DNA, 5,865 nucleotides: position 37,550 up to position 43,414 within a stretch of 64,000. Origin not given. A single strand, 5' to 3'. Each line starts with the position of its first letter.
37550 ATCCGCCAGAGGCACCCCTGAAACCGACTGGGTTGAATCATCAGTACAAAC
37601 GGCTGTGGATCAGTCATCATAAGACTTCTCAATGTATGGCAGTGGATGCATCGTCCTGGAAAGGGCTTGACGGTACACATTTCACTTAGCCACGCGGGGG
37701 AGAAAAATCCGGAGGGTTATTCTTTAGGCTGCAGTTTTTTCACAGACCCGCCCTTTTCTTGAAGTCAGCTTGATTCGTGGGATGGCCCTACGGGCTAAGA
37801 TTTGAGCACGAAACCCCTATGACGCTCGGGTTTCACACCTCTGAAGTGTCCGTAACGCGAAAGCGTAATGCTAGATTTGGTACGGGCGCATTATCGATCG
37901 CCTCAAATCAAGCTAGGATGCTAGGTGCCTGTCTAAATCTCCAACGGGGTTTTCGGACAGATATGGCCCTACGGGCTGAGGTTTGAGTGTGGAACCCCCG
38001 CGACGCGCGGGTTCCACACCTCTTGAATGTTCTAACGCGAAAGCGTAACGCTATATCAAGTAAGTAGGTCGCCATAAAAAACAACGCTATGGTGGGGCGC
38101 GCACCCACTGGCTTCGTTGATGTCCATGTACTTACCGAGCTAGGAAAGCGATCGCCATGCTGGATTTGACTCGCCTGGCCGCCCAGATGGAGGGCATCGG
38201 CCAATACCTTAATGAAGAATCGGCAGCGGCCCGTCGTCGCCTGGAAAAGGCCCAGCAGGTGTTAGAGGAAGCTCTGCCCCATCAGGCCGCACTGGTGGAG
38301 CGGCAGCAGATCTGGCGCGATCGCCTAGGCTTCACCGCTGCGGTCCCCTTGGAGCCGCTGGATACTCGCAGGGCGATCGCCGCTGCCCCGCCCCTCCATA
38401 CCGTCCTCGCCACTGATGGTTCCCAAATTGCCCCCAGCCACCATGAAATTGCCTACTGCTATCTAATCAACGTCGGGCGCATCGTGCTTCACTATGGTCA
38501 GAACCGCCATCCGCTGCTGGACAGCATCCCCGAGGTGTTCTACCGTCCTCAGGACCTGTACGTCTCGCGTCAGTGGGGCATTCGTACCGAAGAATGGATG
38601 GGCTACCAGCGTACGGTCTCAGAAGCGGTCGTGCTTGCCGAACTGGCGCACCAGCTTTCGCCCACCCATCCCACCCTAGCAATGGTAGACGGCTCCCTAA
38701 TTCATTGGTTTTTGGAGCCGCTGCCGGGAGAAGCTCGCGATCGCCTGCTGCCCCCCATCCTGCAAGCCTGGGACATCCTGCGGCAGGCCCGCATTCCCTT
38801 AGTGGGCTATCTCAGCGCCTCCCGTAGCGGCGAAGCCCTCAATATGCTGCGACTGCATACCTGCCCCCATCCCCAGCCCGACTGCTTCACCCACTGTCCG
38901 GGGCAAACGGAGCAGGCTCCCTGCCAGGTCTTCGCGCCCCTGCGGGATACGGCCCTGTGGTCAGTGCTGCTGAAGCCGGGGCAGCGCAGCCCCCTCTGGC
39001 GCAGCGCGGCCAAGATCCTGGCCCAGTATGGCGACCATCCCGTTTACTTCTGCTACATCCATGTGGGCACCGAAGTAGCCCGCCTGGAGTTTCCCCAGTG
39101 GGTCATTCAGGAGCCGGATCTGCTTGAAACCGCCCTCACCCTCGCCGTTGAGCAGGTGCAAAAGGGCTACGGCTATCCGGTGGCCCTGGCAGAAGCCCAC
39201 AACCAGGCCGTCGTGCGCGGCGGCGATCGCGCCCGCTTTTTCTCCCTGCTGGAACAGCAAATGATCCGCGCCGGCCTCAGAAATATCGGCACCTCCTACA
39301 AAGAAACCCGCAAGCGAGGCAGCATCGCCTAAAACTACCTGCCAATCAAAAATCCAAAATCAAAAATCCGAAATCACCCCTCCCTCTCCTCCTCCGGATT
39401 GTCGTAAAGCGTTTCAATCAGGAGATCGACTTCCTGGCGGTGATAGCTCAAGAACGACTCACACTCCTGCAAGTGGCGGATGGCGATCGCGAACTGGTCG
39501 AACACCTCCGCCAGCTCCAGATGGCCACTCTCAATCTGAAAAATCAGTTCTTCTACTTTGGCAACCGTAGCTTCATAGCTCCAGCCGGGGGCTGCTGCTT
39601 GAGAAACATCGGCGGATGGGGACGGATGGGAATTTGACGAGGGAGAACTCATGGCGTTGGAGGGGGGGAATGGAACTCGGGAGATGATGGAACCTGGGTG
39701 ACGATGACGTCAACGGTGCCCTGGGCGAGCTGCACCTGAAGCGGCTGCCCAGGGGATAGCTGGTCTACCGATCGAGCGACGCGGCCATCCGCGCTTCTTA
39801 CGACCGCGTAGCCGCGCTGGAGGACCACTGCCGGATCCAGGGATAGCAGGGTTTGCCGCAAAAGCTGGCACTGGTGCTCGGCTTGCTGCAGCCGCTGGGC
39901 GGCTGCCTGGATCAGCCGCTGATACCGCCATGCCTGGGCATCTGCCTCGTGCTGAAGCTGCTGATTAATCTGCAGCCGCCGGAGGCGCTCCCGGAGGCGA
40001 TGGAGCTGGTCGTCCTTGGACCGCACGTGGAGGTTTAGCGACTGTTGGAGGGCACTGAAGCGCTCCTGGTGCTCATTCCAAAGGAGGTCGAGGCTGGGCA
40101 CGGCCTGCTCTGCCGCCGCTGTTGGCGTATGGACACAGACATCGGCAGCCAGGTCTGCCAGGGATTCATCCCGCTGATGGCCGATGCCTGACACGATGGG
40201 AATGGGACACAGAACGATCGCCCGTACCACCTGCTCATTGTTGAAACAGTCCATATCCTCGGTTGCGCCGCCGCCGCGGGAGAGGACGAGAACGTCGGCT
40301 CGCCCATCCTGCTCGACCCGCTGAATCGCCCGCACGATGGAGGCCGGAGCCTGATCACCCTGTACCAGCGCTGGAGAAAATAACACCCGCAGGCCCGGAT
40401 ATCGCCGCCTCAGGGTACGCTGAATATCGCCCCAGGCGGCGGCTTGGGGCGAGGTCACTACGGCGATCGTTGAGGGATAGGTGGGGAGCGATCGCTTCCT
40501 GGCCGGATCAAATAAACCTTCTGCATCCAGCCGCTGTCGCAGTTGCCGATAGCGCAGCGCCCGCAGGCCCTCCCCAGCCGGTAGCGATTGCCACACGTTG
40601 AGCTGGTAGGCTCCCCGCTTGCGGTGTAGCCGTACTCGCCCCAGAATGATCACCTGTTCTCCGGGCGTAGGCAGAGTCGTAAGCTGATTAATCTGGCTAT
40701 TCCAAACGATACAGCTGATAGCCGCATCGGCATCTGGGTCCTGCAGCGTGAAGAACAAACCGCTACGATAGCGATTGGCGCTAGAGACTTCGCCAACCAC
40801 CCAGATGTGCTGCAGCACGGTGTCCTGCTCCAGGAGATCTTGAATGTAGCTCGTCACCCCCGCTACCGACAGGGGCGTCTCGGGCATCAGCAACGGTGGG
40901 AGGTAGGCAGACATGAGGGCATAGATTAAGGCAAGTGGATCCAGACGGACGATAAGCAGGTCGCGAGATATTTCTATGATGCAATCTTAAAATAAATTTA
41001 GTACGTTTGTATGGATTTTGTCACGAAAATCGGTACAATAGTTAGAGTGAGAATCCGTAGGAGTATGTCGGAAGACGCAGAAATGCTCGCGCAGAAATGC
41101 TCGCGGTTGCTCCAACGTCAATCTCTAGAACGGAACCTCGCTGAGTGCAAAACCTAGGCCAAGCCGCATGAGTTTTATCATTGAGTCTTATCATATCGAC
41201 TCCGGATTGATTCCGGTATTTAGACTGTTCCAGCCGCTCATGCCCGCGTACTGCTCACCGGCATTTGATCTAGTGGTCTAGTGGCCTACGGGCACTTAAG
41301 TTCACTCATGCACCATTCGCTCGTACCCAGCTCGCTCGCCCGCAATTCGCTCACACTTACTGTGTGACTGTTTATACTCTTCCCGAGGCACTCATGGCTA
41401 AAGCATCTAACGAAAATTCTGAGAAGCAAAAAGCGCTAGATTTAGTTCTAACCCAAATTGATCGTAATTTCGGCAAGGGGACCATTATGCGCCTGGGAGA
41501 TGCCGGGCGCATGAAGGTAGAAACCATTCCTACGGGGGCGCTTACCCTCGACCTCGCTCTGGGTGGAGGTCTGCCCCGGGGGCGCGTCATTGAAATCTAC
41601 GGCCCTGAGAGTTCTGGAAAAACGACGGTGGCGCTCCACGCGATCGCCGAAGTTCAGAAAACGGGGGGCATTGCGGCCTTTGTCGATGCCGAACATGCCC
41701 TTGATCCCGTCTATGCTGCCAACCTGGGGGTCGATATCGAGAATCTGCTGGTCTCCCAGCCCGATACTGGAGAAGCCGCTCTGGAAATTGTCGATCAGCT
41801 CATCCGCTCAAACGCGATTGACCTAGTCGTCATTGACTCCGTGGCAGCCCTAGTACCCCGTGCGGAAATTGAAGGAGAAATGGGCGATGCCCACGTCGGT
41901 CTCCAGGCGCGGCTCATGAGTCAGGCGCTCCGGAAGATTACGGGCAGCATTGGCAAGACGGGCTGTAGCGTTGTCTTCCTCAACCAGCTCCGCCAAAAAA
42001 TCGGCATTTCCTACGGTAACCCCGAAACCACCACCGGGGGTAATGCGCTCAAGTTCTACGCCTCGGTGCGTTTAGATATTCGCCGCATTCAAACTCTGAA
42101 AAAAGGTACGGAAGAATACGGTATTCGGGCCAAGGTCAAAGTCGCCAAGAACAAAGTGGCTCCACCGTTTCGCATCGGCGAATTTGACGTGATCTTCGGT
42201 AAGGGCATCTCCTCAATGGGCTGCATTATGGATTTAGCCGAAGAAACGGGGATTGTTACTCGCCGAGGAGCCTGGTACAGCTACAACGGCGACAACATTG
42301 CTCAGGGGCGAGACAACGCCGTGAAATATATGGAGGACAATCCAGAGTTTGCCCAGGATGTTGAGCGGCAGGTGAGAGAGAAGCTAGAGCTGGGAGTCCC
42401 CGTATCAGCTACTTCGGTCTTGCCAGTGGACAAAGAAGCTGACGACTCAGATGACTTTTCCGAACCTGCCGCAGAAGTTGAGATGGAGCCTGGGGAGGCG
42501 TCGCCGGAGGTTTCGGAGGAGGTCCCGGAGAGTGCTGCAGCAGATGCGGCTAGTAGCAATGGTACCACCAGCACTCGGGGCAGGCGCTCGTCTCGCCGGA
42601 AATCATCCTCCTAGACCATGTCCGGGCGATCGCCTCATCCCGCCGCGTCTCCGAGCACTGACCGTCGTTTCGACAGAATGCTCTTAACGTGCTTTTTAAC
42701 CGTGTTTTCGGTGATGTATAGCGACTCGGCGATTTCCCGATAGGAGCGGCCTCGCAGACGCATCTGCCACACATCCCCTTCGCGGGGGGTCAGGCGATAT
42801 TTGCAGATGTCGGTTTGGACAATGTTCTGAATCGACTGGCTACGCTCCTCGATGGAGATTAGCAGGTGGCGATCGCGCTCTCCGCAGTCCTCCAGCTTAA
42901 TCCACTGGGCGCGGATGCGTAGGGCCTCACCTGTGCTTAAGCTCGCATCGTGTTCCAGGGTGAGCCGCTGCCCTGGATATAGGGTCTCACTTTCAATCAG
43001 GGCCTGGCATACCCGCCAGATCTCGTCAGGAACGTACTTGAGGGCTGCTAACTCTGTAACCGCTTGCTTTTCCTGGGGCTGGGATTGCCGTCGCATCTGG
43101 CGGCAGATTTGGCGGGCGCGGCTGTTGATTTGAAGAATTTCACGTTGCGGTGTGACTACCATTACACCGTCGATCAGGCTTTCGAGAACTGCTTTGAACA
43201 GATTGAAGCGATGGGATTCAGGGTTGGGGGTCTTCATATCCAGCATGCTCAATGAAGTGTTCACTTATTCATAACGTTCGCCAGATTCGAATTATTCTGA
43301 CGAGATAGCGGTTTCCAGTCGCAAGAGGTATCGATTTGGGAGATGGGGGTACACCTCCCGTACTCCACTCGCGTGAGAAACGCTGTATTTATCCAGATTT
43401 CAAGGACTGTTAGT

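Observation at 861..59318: R1: ~93-bp multi-hairpin dispersed repeat with 10 copies in 64 kb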

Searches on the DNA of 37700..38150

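Call 40: search_rna_families(source=window, start=37700, end=38150, threshold=evalue, max_evalue=10)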
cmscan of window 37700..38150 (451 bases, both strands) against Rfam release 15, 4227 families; matches with E-value up to 10: 3.
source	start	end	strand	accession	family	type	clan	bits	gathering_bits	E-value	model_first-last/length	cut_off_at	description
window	37968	38019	+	RF02790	sodF_sRNA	Gene; sRNA;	-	19.4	46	1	1-90/90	no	sodF sRNA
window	37985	38023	-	RF03196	mir-6790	Gene; miRNA;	-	17.5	78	0.92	1-63/63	no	mir-6790 microRNA precursor family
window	37931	37959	+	RF01357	CRISPR-DR31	Gene; CRISPR;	-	14.5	35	3.7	1-37/37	no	CRISPR RNA direct repeat element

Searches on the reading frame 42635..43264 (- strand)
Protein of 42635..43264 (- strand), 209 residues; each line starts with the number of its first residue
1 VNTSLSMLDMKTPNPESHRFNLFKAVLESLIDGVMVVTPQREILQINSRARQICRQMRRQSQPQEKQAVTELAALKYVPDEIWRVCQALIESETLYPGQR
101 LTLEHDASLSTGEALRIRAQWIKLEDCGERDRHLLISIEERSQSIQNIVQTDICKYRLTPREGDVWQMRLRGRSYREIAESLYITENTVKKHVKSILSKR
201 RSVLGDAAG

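Call 42: search_protein_families(library=pfam, proteins=[window:42635-43264:-])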
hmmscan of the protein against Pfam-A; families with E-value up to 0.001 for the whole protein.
window:42635-43264:- (209 aa): 4 families
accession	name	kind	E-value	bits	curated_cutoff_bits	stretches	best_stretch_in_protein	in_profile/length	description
PF00196.25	GerE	-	2.8e-09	36.9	23.5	1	158-199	3-44/57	Bacterial regulatory proteins, luxR family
PF08281.18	Sigma70_r4_2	-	4.9e-05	23.3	25.7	1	158-194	11-48/54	Sigma-70, region 4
PF04545.22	Sigma70_r4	-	0.00035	20.5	24.1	1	157-199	4-47/50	Sigma-70, region 4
PF00989.32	PAS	-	0.00059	20.3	22.6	0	22-89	2-69/113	PAS fold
